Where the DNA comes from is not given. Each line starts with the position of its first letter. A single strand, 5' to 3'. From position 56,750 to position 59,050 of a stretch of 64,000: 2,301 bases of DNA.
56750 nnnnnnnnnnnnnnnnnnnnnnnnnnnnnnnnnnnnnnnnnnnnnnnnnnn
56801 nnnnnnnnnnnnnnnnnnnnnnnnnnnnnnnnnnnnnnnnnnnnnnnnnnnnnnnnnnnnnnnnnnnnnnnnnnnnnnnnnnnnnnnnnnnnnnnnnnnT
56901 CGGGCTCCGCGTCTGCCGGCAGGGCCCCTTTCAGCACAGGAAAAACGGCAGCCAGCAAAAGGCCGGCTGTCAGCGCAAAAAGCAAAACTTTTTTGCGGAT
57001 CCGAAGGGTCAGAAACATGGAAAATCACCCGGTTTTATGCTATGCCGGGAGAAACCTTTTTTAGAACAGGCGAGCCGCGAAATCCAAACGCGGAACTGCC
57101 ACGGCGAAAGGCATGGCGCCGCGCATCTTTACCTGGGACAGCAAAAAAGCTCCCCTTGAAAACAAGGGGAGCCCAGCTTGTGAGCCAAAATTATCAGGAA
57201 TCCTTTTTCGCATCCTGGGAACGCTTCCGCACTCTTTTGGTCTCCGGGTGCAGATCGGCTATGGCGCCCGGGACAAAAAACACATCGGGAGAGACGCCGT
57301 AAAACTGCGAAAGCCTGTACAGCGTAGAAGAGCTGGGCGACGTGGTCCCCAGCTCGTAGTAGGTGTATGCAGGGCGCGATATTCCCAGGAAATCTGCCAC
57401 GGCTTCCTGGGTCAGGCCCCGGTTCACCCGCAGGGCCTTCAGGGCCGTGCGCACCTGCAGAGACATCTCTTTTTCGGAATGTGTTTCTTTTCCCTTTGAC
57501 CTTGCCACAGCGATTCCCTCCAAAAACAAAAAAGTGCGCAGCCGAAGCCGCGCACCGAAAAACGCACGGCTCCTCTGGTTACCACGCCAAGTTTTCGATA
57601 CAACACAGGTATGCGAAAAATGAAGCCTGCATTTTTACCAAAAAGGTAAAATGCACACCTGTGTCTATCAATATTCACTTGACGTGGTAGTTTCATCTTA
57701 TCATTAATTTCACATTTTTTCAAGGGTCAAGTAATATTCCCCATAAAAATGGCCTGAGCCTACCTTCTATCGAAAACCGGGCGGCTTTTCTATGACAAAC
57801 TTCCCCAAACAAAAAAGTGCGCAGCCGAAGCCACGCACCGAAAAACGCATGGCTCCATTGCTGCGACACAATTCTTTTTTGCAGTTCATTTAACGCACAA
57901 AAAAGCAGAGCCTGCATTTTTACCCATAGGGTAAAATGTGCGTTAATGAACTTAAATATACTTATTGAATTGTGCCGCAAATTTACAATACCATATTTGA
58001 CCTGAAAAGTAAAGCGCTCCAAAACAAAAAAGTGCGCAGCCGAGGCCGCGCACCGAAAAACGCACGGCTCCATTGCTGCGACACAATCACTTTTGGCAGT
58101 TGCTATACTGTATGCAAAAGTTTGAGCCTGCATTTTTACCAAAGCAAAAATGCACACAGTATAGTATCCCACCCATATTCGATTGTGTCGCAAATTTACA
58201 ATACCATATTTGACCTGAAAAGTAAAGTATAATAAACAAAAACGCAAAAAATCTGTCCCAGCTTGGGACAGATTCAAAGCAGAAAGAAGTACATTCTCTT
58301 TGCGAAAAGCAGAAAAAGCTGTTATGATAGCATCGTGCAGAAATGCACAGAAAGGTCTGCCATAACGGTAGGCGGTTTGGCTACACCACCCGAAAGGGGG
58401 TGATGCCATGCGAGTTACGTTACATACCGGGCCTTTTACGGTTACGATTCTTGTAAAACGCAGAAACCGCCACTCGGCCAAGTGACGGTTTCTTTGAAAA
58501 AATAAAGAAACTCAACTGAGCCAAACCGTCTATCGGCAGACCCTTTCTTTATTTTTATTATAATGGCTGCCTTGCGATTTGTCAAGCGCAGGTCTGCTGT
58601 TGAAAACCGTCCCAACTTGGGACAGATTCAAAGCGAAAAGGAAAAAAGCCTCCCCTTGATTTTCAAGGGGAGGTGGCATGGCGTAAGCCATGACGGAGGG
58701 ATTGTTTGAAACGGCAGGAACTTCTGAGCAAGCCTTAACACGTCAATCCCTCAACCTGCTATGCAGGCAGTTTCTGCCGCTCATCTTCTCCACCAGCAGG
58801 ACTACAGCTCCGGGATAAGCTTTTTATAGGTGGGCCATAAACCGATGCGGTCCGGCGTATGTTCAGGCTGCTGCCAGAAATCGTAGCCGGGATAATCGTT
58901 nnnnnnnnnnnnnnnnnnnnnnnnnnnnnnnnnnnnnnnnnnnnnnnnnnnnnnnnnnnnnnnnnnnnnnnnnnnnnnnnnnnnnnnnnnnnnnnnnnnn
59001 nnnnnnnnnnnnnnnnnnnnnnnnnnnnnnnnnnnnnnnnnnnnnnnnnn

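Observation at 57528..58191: Three tandem paralogous ~165-nt RNAs: fully compensated stems, conserved self-complementary single-stranded blocks and a possible antiterminator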

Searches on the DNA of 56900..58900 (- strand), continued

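Call 47: search_with_rna_model(model_id=R1, sources=[L112, L097, L188, L195, L157, L185, L103, L098, L167, L096, L120, L128, L182, L101, L121, L124, L147, L187, L150, L158, L191, L151, L104, L118, L179, L119, L113, L106, L102, L143, L107, L169, L156, L170, L100, L109, L116, L155, L110, L138, L115, L142, L168, L165, L210, L197, L204, L205, L215, L208, L206, L037, L047, L073, window, L074, L085, L094, L080, L061, L045, L068, L071, L088, L010, L048, L009, L024, L008, L004, L015], max_evalue=1e-8, make_alignment=true)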
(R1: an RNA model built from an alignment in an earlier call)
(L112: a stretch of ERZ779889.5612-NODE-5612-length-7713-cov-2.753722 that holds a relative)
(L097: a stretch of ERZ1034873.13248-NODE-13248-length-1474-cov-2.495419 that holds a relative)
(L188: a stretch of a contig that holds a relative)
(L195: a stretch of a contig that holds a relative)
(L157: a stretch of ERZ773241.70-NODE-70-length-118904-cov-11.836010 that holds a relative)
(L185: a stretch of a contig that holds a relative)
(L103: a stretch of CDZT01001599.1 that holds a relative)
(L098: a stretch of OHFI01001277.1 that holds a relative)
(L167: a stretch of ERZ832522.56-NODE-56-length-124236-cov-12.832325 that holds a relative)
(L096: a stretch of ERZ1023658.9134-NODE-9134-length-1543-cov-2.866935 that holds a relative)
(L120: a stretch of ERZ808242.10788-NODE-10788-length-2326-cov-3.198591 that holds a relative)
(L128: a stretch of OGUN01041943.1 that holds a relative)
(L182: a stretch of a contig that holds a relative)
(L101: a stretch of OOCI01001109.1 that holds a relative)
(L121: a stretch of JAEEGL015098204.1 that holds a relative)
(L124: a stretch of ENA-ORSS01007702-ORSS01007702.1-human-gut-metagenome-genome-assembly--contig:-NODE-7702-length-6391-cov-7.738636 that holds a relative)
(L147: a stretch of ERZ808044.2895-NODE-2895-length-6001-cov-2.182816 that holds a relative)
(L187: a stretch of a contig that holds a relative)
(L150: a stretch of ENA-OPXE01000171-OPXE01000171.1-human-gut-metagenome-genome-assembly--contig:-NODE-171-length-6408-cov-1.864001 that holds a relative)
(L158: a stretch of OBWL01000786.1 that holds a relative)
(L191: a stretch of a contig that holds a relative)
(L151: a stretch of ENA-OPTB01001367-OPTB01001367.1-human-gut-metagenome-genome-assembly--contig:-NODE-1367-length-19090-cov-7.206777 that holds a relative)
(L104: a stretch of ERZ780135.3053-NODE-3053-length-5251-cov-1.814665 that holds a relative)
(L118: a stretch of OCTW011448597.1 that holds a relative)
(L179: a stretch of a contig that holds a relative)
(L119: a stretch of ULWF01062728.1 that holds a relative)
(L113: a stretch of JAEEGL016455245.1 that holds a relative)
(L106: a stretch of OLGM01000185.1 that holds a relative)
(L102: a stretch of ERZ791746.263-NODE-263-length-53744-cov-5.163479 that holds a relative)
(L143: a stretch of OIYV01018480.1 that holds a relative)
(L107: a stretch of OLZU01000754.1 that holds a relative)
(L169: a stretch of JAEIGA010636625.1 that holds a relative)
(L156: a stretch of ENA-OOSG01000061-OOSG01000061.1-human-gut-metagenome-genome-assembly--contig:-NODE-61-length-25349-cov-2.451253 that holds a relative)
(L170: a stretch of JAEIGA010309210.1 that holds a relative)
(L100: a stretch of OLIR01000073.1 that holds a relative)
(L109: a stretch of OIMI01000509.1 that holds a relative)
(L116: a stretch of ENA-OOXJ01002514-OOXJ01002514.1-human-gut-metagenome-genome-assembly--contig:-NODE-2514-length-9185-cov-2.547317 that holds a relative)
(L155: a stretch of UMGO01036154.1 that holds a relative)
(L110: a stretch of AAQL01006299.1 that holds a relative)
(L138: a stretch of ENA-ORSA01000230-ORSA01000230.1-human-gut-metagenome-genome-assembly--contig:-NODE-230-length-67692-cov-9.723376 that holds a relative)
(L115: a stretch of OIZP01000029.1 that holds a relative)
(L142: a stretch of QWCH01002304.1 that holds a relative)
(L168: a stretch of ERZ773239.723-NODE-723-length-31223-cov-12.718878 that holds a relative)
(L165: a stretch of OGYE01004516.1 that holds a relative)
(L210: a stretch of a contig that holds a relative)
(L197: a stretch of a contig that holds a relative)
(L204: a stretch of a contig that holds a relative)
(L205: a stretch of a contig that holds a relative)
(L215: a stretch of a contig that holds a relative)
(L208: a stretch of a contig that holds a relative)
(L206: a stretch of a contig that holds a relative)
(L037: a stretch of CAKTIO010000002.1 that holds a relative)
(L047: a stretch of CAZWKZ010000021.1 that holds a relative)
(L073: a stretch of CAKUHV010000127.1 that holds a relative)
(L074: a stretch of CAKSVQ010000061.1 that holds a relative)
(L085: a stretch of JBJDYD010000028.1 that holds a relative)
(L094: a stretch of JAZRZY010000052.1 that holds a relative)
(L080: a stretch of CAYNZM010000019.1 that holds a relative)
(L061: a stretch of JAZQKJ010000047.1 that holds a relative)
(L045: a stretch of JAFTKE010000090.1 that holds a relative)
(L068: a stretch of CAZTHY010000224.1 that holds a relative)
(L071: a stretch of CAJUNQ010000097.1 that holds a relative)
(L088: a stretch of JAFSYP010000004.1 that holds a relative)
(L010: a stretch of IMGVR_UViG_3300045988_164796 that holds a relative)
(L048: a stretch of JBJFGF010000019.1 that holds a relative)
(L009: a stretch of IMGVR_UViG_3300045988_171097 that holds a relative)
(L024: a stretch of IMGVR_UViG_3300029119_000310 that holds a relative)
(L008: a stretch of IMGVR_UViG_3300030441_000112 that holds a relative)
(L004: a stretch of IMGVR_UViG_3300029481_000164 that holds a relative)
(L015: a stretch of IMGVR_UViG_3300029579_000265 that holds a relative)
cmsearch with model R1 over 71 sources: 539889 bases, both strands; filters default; matches with E-value up to 1e-8: 74.
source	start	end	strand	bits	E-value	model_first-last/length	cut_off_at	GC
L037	2287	2449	-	156.2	3.4e-36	1-162/162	no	0.43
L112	5364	5526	+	155.2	6.1e-36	1-162/162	no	0.47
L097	713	875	+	154.8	7.4e-36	1-162/162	no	0.47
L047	7028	7187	-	152.6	2.7e-35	1-162/162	no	0.44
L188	898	1063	-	147.5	4.8e-34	1-162/162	no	0.46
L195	3219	3384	+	146.8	7.4e-34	1-162/162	no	0.46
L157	3224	3389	+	146.1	1.1e-33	1-162/162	no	0.46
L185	817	983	+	145.6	1.4e-33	1-162/162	no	0.44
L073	274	434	+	144.6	2.5e-33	1-162/162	no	0.44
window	57811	57982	-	143.7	4.4e-33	1-162/162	no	0.41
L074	913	1079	-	143.5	4.8e-33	1-162/162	no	0.44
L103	2199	2365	+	143.4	5e-33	1-162/162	no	0.44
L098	891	1051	+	143.2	5.7e-33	1-162/162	no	0.47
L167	771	937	-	142.5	8.6e-33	1-162/162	no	0.42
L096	878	1043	-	142.3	9.5e-33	1-162/162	no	0.45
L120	1107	1273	+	141.8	1.3e-32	1-162/162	no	0.44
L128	825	991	-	138.9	6.8e-32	1-162/162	no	0.43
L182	147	313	+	137.4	1.6e-31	1-162/162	no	0.45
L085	3162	3322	-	137.4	1.6e-31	1-162/162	no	0.45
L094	6614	6775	+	136.1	3.4e-31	1-162/162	no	0.46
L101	1946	2112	+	135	6.2e-31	1-162/162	no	0.43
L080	7615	7771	-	134.9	6.7e-31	1-162/162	no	0.48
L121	6360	6524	+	132.3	3e-30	1-162/162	no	0.44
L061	6589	6749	+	131.1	5.9e-30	1-162/162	no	0.38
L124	207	373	+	130.7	7.5e-30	1-162/162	no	0.44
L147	3479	3638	+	127.9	3.7e-29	1-162/162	no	0.38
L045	2952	3122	-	126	1.1e-28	1-162/162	no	0.46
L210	6583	6747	-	125.2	1.8e-28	1-162/162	no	0.38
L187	493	660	-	123.2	5.7e-28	1-162/162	no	0.48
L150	3172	3333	+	123.1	5.8e-28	1-162/162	no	0.39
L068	2139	2306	-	123.1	6e-28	1-162/162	no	0.46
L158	2950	3114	+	122.6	7.7e-28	1-162/162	no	0.39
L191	4947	5109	-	121.6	1.4e-27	1-162/162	no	0.34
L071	3814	3980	+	121.4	1.5e-27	1-162/162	no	0.51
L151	175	336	+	121.4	1.6e-27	1-162/162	no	0.39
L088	4161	4324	-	119.8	3.9e-27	1-162/162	no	0.41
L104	1847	2004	+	115.9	3.6e-26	1-162/162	no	0.35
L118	200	372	+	115.8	3.8e-26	1-162/162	no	0.38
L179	211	374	+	113.7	1.3e-25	1-162/162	no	0.4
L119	1066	1233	-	111.8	3.8e-25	1-162/162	no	0.42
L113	1202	1369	+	111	5.9e-25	1-162/162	no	0.42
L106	416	579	+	110.8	6.7e-25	1-162/162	no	0.35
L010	9722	9882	-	109.3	1.6e-24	1-162/162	no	0.42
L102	4248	4410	+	109.2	1.7e-24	1-162/162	no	0.35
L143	232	398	+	108.2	3.1e-24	1-162/162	no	0.4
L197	8934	9106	-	106.9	6.3e-24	1-162/162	no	0.32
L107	7134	7297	-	106.8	6.8e-24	1-162/162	no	0.37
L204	351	521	+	106.5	8.1e-24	1-162/162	no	0.33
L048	2818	2994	+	106.4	8.5e-24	1-162/162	no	0.38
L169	115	286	+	106.1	1e-23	1-162/162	no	0.34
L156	7764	7924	+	104.4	2.6e-23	1-162/162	no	0.43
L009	13362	13525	+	103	6.1e-23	1-162/162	no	0.35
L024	2288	2451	-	102.8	6.8e-23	1-162/162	no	0.37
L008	10597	10766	+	101.6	1.3e-22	1-162/162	no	0.34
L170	103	272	+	99.2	5.2e-22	1-162/162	no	0.36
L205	978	1141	+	99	6e-22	1-162/162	no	0.37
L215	3421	3584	-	98.3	8.7e-22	1-162/162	no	0.35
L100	5532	5695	-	98.2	9.2e-22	1-162/162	no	0.37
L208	361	519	-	96.4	2.7e-21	1-162/162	no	0.33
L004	9185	9343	+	96.2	3e-21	1-162/162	no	0.31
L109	4753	4911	+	96.1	3.1e-21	1-162/162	no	0.32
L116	706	864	-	95.9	3.5e-21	1-162/162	no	0.33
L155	613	771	+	95.6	4.2e-21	1-162/162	no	0.33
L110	4207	4365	-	93.2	1.6e-20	1-162/162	no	0.32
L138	762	920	-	92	3.4e-20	1-162/162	no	0.31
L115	2671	2829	-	91.9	3.4e-20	1-162/162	no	0.34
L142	7281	7439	+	91.7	4e-20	1-162/162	no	0.33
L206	448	606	+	88.9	1.9e-19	1-162/162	no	0.32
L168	4276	4434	-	87.5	4.4e-19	1-162/162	no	0.31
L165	6554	6716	+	82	1e-17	1-162/162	no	0.48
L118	426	622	+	64.8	2e-13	1-162/162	no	0.35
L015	7773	7932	-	54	9.8e-11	1-162/162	no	0.44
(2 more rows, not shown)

Alignment A3: 74 matches aligned to the model, 291 columns, each read 5' to 3' on its own strand. Consensus structure (alignment columns), stored with it:
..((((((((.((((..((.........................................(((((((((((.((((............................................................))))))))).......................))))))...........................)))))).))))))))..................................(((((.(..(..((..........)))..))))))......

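Call 58: search_rna_families(sources=[L037, L091, L047, L104, L102, L010, L024, L071, L158, L179, L098, L150, L197, L173], threshold=gathering)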
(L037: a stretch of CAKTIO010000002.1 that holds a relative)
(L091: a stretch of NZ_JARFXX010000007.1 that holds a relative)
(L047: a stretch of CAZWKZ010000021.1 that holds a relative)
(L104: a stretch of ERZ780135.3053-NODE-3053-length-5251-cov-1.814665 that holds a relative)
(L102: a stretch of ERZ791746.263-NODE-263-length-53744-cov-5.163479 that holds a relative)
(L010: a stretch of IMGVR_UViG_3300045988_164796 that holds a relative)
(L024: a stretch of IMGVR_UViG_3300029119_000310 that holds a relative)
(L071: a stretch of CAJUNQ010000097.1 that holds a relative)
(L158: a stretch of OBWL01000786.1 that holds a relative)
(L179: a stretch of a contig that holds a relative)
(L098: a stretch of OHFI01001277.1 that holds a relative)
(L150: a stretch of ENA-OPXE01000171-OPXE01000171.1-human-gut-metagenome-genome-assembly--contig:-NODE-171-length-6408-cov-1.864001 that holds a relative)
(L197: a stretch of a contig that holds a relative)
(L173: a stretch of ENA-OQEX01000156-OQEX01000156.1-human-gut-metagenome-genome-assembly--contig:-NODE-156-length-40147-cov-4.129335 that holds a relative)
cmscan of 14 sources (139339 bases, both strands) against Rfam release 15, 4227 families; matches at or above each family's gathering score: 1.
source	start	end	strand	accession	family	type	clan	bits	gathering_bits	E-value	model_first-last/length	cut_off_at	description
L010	10245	10318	-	RF00005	tRNA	Gene; tRNA;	CL00001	67.4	29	3.6e-12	1-71/71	no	tRNA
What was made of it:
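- On Any Rfam 15 family: Fourteen homolog loci gave only one tRNA (call 58).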

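Call 67: search_dna_similar(query=window:57811-57982:-, collection=phages, mode=distant, max_evalue=0.01)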
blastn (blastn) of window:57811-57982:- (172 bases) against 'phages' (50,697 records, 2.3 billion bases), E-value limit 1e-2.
Records with a match: 2; places in all: 2; records where one place covers at least 80% of the query: 0.
Best place of each record, by identity: 95-99% 1; 90-95% 1.
By first word of the organism name: Bacteriophage 2.
By host as written in the record: - 2.
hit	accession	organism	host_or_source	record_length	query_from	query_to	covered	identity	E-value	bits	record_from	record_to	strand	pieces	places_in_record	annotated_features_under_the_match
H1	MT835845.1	Bacteriophage sp.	human fecal samples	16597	109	172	37%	92.3%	1e-16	92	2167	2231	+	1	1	record has no annotation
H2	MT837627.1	Bacteriophage sp.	human fecal samples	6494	112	172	35%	95.2%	1e-15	89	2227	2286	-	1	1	record has no annotation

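Call 68: search_dna_similar(query=window:57811-57982:-, collection=plasmids, mode=distant, max_evalue=0.01)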
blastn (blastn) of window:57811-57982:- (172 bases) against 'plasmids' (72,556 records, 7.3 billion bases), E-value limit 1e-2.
No match.

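Call 69: get_annotated_region(hit=H1, flank=3000)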
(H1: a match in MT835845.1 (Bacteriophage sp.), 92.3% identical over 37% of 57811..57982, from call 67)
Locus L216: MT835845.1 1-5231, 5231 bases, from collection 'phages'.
description: UNVERIFIED: Bacteriophage sp. clone scaffold_810 genomic sequence.
organism: Bacteriophage sp. (NCBI taxid 38018)
taxonomy: Viruses
host: -; source: human fecal samples; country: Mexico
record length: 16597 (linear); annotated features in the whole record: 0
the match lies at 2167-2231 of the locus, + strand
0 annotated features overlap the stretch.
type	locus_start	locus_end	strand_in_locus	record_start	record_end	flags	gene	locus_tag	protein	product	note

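Call 70: get_annotated_region(hit=H2, flank=3000)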
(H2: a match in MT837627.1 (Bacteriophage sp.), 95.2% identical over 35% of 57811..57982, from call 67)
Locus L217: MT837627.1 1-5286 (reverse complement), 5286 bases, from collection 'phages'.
description: UNVERIFIED: Bacteriophage sp. clone scaffold_5324 genomic sequence.
organism: Bacteriophage sp. (NCBI taxid 38018)
taxonomy: Viruses
host: -; source: human fecal samples; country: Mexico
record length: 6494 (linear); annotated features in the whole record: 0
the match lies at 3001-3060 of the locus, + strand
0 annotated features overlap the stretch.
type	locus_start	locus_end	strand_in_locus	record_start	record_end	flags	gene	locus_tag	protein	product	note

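Call 71: search_with_rna_model(model_id=R1, sources=[L216, L217], max_evalue=0.01, show_alignments=3)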
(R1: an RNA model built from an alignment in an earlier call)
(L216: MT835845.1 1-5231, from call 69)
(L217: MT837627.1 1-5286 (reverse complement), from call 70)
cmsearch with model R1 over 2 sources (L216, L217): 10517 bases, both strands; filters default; matches with E-value up to 0.01: 4.
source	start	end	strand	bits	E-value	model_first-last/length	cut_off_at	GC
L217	2900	3060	+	154.1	2.2e-37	1-162/162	no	0.45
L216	2073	2231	+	138.4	1.8e-33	1-162/162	no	0.39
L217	2842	3013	-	25.4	2.5e-05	1-162/162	no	0.38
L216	2066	2182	-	25.1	3e-05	1-162/162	no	0.32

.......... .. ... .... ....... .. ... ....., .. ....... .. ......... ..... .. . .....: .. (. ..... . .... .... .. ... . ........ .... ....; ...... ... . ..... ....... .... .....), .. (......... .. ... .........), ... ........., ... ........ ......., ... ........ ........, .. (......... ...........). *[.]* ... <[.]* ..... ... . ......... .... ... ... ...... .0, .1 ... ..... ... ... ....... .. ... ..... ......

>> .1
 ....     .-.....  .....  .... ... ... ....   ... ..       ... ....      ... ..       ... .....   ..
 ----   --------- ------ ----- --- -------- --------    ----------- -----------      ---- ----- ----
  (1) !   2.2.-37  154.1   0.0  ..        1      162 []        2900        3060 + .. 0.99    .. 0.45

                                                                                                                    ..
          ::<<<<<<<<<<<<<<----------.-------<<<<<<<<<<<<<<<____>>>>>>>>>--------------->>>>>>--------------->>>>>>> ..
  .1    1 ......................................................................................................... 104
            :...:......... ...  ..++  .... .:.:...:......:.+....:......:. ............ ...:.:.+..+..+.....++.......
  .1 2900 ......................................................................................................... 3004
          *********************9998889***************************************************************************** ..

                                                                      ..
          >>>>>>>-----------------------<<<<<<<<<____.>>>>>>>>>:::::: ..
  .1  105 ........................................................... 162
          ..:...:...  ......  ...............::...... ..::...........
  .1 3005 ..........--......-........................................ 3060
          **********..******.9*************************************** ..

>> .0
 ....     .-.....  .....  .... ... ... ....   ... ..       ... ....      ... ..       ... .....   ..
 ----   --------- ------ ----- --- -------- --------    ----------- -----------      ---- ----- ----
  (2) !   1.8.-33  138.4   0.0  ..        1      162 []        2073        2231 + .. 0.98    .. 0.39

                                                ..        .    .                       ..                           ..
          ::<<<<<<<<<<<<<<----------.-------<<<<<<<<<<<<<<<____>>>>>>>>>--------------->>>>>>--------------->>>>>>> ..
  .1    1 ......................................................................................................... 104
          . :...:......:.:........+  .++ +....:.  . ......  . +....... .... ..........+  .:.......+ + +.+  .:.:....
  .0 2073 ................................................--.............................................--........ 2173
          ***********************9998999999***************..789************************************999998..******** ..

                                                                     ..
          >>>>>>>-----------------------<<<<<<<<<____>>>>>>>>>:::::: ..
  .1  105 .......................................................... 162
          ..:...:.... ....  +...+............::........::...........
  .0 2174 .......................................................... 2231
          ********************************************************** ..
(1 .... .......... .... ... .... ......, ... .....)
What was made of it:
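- Tried and rejected: There were two unannotated gut 'Bacteriophage sp.' records, both real members, and no plasmid hit (calls 67-71).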
